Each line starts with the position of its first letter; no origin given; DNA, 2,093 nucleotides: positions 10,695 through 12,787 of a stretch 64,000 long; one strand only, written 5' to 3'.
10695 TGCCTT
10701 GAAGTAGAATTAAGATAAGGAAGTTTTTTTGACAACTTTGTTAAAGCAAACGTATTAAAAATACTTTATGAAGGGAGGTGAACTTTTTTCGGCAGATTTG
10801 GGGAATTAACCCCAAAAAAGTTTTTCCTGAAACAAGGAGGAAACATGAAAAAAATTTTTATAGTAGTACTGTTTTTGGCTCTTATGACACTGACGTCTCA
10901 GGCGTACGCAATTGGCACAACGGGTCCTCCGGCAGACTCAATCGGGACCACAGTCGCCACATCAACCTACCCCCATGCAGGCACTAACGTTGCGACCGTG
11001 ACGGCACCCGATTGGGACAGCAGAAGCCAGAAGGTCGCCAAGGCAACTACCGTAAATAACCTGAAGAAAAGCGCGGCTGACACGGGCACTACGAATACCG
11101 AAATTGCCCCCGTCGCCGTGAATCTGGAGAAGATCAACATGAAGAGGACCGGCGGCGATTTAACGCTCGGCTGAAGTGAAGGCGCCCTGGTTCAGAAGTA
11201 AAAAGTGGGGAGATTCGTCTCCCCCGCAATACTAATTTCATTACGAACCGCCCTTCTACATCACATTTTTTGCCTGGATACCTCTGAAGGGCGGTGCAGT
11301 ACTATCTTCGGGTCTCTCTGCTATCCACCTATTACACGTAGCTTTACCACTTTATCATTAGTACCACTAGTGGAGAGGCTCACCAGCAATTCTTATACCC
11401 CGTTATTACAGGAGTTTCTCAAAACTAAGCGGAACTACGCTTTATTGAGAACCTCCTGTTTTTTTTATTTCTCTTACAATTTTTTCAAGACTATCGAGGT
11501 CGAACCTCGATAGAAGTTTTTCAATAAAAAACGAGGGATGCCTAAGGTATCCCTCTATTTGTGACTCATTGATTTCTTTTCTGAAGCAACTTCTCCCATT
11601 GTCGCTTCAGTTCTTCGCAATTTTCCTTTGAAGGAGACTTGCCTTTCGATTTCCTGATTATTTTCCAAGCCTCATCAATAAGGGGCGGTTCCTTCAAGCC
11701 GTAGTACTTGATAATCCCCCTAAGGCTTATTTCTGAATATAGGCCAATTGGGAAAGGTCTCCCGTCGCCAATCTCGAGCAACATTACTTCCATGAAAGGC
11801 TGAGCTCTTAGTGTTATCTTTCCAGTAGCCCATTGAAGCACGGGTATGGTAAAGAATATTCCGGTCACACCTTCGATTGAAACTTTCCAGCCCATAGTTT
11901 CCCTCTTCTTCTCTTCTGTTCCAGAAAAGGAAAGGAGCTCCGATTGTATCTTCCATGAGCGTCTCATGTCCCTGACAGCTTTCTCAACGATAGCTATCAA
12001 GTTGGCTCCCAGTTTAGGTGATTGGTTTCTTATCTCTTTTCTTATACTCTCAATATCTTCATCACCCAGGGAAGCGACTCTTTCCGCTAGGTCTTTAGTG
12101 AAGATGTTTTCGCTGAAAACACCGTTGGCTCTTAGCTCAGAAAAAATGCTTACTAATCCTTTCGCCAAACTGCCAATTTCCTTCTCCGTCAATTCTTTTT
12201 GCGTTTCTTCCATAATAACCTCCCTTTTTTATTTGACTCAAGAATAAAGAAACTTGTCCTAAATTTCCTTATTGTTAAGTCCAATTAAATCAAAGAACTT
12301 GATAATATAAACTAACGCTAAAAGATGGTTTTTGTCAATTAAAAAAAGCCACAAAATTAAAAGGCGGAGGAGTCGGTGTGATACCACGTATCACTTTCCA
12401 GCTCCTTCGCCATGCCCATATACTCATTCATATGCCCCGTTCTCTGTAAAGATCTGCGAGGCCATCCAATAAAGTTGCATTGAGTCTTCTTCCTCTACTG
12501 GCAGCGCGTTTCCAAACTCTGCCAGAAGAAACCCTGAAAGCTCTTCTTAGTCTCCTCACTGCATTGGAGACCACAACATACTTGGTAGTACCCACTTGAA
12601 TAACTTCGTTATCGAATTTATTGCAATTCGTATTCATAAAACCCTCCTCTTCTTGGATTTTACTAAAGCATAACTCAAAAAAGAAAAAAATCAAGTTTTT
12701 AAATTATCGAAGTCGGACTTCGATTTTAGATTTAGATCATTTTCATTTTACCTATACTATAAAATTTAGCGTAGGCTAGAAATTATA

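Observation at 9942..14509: A 4.5-kb compositionally mosaic insertion separates dnaJ from dnaK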

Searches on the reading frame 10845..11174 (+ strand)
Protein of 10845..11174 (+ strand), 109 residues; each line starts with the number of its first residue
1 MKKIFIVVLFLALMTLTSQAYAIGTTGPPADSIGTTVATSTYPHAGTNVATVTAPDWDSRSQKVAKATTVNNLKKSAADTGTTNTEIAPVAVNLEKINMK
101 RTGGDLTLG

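Call 9: search_protein_families(library=pfam, max_evalue=1, proteins=[window:10845-11174:+])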
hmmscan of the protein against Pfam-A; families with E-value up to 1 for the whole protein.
window:10845-11174:+ (109 aa): 1 family
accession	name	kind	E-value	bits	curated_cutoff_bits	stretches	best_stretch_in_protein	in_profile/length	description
PF21827.1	New_glue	-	0.81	9.9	31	0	1-61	1-60/94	New glue protein family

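Call 10: search_protein_families(library=phrogs, max_evalue=0.1, proteins=[window:10845-11174:+])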
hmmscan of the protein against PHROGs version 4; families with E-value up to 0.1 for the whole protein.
window:10845-11174:+ (109 aa): 0 families

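Call 18: search_protein_families(library=ncbifam, max_evalue=0.1, proteins=[window:10845-11174:+])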
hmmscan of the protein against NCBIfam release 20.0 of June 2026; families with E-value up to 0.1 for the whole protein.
window:10845-11174:+ (109 aa): 3 families
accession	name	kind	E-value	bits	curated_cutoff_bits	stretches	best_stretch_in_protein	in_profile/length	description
TIGR02122.1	TRAP_TAXI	subfamily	0.0023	16.8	84.35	1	1-96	1-101/320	TAXI family TRAP transporter solute-binding subunit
NF033636.1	acid_shock_Asr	equivalog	0.006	17.4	50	1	1-68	1-64/119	acid resistance repetitive basic protein Asr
NF045890.1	conj_pls20_p028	equivalog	0.031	13.1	150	1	4-92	100-189/377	pLS20_p028 family conjugation system transmembrane protein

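Call 19: search_protein_families(library=padloc, max_evalue=0.1, proteins=[window:10845-11174:+])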
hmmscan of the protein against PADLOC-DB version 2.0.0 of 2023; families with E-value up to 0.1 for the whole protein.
window:10845-11174:+ (109 aa): 0 families

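Call 46: find_related_loci(query=window:10845-11174:+, collection=viral_contigs, flank=5000)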
Query window:10845-11174:+ (109 aa) in viral_contigs; peptide patterns used: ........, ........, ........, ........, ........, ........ (x = any residue, [..] = any of these).
14 stretches matched a pattern, but none encodes a relative of the query by tblastn (E <= 1e-3).
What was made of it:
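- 10845..11174 (+): Gene B (109 aa). N-terminal signal-peptide-like segment, Thr/Ala/Val/Gly-rich, AGGAGG SD. Strongest GC outlier (GC 0.53, GC3 0.61, z +4.5). The only plus-strand gene in the gap. No viral relative (call 46).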

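Call 59: list_cluster_members(proteins=[window:10845-11174:+, window:12428-12637:-, window:12428-12694:-, window:12997-13446:-, window:12997-13518:-, window:16856-17209:+, window:8538-8795:-, window:8838-9941:-, window:14510-16429:-])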
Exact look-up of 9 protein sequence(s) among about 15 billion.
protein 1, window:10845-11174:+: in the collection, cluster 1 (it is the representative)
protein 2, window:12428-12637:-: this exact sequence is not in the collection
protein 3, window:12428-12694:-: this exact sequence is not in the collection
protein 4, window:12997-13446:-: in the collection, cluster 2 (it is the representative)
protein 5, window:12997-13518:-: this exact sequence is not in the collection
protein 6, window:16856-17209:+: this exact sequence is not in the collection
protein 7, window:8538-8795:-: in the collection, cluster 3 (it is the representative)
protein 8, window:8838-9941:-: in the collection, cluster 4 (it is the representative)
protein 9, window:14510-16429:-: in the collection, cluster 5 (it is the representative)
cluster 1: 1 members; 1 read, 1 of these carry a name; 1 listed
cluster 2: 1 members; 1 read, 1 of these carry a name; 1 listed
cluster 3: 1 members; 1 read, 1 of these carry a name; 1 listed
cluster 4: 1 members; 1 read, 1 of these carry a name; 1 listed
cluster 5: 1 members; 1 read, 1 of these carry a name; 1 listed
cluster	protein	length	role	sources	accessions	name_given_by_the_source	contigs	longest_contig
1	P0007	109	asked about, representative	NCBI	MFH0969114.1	MAG: hypothetical protein V1804_01265 [Patescibacteria group bacterium]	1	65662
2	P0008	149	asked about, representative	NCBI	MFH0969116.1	MAG: hypothetical protein V1804_01275 [Patescibacteria group bacterium]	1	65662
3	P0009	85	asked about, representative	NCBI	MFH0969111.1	MAG: hypothetical protein V1804_01250 [Patescibacteria group bacterium]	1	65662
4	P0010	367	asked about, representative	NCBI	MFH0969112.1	MAG: molecular chaperone DnaJ [Patescibacteria group bacterium]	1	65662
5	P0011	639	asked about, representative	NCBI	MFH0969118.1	MAG: molecular chaperone DnaK [Patescibacteria group bacterium]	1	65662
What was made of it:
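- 10845..11174 (+): Annotated V1804_01265, a singleton cluster (call 59).
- D is not in the collection at all (call 59).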

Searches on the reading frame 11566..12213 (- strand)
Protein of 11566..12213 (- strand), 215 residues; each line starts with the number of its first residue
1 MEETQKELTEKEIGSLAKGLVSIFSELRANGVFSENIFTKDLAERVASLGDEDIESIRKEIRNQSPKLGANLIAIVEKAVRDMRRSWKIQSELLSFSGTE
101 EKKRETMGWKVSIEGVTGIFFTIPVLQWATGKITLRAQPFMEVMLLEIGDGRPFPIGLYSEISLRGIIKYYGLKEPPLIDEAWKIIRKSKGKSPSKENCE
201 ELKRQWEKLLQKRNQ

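Call 9: search_protein_families(library=pfam, max_evalue=1, proteins=[window:11566-12213:-])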
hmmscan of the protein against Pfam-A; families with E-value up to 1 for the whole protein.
window:11566-12213:- (215 aa): 0 families

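Call 10: search_protein_families(library=phrogs, max_evalue=0.1, proteins=[window:11566-12213:-])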
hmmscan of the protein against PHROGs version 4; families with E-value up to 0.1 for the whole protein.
window:11566-12213:- (215 aa): 1 family
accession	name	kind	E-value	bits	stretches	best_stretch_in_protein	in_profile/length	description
phrog_14931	-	unknown function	0.096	13.6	0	176-208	26-58/68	-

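Call 18: search_protein_families(library=ncbifam, max_evalue=0.1, proteins=[window:11566-12213:-])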
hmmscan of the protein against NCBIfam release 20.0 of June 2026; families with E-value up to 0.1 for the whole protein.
window:11566-12213:- (215 aa): 0 families

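Call 19: search_protein_families(library=padloc, max_evalue=0.1, proteins=[window:11566-12213:-])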
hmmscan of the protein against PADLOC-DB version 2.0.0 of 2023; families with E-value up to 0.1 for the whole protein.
window:11566-12213:- (215 aa): 0 families

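Call 21: find_homologous_proteins(query=window:11566-12213:-, max_evalue=0.01)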
Query window:11566-12213:- (215 aa): 1 proteins with E <= 0.01 among 250 candidates.
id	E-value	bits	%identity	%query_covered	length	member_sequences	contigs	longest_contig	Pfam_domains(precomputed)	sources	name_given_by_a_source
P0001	5.7e-134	462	100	100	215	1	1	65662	-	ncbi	ncbi:MAG: hypothetical protein V1804_01270 [Patescibacteria group bacterium]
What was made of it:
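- The source is a MAG contig of 65.6 kb (calls 21, 59).
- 11566..12213 (-): Gene C (215 aa). Soluble ORFan with a GGAGGT SD, its own TTGACA promoter about 120 nt upstream (read from the sequence) and a terminator at 11533-11555. Only a self-hit in 5.8e9 proteins (call 21).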

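Call 22: find_related_loci(query=window:11566-12213:-, collection=viral_contigs, flank=8000)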
Query window:11566-12213:- (215 aa) in viral_contigs; peptide patterns used: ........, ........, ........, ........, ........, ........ (x = any residue, [..] = any of these).
10 stretches matched a pattern, but none encodes a relative of the query by tblastn (E <= 1e-3).
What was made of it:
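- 11566..12213 (-): No viral relative (call 22).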

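Call 23: find_encoding_contigs(protein=P0001, flank=6000, max_places=5)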
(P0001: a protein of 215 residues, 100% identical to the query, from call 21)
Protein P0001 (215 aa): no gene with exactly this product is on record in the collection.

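Call 54: predict_structure(protein=window:11566-12213:-)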
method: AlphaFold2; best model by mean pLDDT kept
length: 215 residues; sequences in the alignment: 1
mean_pLDDT: 45.6   pTM: 0.39
mean pLDDT of the five models: 45.6, 42.3, 41.5, 40.8, 39.1
residues with pLDDT >= 90: 0; 70-90: 31; 50-70: 38; < 50: 146
segments of 3 or more residues with pLDDT < 50: 1-50, 60-145, 160-163
pLDDT, mean of each block of 10 residues (from residue 1): 32 39 40 31 39 50 40 43 42 34 30 25 26 26 46 51 53 78 76 60 81 77
secondary structure, 60 per line:
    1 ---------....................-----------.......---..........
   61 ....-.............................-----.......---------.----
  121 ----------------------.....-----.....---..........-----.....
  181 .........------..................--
elements in order: H10-29 H41-47 H51-64 H66-94 H100-106 E143-147 E153-157 H161-170 H176-189 H196-213
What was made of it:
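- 11566..12213 (-): AF2 pLDDT 46 (call 54).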

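Call 72: search_solved_structures(query=window:11566-12213:-, max_evalue=1)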
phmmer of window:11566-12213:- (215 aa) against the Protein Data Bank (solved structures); distinct sequences matched with E-value up to 1: 4.
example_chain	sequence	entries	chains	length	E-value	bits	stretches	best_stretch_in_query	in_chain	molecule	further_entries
6yqy_A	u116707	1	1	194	0.3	13.7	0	64-119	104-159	de novo designed TIM barrel sTIM11noCys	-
5bvl_A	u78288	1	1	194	0.48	13.1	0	64-119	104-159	designed TIM barrel sTIM11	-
7osu_A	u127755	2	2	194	0.5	13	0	64-119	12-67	sTIM11noCys-SB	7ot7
9leg_E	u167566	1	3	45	0.82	12.3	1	100-131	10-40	AmoD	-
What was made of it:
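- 11566..12213 (-): No PDB hit (call 72).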

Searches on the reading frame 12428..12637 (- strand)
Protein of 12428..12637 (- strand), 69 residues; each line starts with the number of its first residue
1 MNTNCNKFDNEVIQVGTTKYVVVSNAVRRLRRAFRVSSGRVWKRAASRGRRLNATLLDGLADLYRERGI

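Call 9: search_protein_families(library=pfam, max_evalue=1, proteins=[window:12428-12637:-])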
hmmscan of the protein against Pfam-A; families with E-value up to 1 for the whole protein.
window:12428-12637:- (69 aa): 2 families
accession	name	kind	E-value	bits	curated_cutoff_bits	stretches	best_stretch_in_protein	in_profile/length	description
PF12116.14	SpoIIID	-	0.13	12.9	27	1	17-57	11-52/82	Stage III sporulation protein D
PF17414.8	MatP_C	-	0.23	12.3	24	1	40-66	12-38/60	MatP C-terminal ribbon-helix-helix domain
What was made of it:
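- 12428..12637 (-): Gene D candidate (69 aa, 17% Arg, pI 11.5). AGGAGG SD, not annotated by NCBI. Possibly a small DNA-binding protein, on weak grounds only. Sub-threshold SpoIIID-HTH and MatP RHH hits with E 0.13-0.23 (call 9).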

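Call 10: search_protein_families(library=phrogs, max_evalue=0.1, proteins=[window:12428-12637:-])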
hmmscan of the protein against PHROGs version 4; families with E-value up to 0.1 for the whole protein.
window:12428-12637:- (69 aa): 1 family
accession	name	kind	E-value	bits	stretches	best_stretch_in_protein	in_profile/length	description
phrog_12126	-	unknown function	0.058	14.1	0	35-60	29-54/57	-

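Call 18: search_protein_families(library=ncbifam, max_evalue=0.1, proteins=[window:12428-12637:-])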
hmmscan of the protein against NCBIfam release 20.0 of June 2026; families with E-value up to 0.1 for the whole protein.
window:12428-12637:- (69 aa): 0 families

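Call 19: search_protein_families(library=padloc, max_evalue=0.1, proteins=[window:12428-12637:-])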
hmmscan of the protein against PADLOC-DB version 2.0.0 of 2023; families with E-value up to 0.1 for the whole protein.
window:12428-12637:- (69 aa): 0 families

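Call 77: predict_structure(protein=window:12428-12637:-)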
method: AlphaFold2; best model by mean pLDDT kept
length: 69 residues; sequences in the alignment: 1
mean_pLDDT: 55.1   pTM: 0.23
mean pLDDT of the five models: 55.1, 50.8, 50.4, 50.1, 49.1
residues with pLDDT >= 90: 0; 70-90: 6; 50-70: 44; < 50: 19
segments of 3 or more residues with pLDDT < 50: 1-7, 36-38, 42-47
pLDDT, mean of each block of 10 residues (from residue 1): 47 57 57 52 49 65 59
secondary structure, 60 per line:
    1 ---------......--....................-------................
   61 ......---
elements in order: E10-15 E18-23 H24-37 H45-66
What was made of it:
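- Tried and rejected: AF2 single-sequence models of C (pLDDT 46) and D (pLDDT 55) were too poor, so no fold search was run (calls 54, 77).
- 12428..12637 (-): The AF2 model is beta-beta-alpha-alpha but pLDDT is 55 (call 77).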
